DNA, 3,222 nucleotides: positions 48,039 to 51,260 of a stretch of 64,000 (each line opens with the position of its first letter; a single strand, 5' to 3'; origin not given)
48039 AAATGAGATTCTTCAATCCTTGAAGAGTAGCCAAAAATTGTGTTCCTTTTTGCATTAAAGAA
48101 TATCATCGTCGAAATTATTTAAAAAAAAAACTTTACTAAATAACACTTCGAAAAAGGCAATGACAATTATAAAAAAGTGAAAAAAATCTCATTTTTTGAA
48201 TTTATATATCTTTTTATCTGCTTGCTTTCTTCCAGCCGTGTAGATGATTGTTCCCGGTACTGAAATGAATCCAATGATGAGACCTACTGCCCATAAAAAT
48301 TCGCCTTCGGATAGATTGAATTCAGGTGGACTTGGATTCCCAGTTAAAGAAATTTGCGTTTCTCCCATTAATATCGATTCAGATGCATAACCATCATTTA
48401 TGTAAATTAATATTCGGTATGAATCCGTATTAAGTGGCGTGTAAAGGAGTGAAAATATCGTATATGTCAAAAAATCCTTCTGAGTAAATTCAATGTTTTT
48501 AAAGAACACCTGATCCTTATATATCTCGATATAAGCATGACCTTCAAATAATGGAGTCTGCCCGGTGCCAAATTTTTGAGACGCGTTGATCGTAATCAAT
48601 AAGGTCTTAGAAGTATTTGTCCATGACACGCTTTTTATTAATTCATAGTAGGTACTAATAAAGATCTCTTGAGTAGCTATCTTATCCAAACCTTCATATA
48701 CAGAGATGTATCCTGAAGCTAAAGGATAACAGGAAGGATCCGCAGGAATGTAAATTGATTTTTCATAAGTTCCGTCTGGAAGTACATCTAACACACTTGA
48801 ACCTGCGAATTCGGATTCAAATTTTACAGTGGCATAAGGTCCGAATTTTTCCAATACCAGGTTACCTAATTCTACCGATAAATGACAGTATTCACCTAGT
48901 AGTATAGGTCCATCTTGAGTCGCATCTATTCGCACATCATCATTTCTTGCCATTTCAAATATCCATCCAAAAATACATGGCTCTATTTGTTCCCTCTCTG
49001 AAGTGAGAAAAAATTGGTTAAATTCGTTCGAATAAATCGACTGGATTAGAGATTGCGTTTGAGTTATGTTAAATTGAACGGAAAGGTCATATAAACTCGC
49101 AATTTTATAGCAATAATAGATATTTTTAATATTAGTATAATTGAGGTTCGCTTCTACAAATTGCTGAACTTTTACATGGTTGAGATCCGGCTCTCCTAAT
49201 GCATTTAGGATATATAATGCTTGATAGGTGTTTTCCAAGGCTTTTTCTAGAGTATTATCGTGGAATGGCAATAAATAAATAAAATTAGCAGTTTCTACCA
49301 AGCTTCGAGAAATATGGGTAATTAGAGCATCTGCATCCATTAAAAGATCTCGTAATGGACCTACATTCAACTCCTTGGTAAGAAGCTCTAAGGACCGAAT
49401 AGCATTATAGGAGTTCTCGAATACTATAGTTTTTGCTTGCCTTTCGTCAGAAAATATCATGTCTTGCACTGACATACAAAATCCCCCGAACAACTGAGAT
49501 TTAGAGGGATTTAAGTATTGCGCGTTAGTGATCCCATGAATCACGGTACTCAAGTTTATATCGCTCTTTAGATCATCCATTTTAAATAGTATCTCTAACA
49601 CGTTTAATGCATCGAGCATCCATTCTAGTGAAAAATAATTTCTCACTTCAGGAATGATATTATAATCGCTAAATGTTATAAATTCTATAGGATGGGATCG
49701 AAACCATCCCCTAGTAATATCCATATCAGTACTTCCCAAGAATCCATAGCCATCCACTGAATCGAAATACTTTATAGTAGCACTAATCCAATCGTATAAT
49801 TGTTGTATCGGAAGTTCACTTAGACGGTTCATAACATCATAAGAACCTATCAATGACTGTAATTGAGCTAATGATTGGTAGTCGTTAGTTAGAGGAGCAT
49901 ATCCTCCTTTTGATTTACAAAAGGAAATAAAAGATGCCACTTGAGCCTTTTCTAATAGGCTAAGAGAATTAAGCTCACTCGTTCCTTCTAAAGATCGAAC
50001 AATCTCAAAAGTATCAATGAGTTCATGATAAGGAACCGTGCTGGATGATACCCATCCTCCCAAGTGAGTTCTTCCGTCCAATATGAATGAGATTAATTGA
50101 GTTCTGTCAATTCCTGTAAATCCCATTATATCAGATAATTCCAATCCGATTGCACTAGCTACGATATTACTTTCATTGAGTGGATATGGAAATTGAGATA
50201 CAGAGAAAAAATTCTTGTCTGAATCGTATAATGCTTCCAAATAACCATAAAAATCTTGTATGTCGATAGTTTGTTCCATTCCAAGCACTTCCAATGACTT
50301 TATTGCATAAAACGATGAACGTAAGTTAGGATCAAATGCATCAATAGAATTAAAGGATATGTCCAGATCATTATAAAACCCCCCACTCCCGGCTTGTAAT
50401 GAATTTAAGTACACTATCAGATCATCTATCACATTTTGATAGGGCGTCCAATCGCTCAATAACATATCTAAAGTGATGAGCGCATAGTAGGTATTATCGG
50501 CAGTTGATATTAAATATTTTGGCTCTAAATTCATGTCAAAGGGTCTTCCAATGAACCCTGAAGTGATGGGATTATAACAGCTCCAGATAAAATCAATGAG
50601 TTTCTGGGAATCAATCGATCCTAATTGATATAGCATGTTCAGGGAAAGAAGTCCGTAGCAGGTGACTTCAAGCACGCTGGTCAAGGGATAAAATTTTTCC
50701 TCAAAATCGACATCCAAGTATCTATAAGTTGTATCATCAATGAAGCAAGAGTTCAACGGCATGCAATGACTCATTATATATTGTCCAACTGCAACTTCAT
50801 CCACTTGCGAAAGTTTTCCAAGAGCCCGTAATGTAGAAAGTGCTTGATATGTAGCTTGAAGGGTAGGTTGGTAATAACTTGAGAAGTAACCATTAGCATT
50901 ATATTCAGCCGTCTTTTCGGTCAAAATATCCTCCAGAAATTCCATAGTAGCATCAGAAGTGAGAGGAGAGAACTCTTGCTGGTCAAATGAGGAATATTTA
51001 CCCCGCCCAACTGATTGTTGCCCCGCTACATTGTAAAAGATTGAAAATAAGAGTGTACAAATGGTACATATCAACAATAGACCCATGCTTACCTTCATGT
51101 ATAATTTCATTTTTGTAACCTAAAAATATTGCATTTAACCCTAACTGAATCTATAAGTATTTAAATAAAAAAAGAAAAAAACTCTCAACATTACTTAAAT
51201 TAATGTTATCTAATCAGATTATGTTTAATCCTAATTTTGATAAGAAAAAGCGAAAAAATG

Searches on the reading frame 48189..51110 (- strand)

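Call 64: search_protein_families(library=pfam, proteins=[window:48189-51110:-], max_evalue=0.0001)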
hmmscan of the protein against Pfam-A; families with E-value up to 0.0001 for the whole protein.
window:48189-51110:- (973 aa): 1 family
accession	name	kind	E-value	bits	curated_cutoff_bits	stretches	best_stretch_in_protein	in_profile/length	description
PF00432.27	Prenyltrans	-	2.5e-16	60.4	26.5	1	147-301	29-167/304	Prenyltransferase alpha-alpha toroid domain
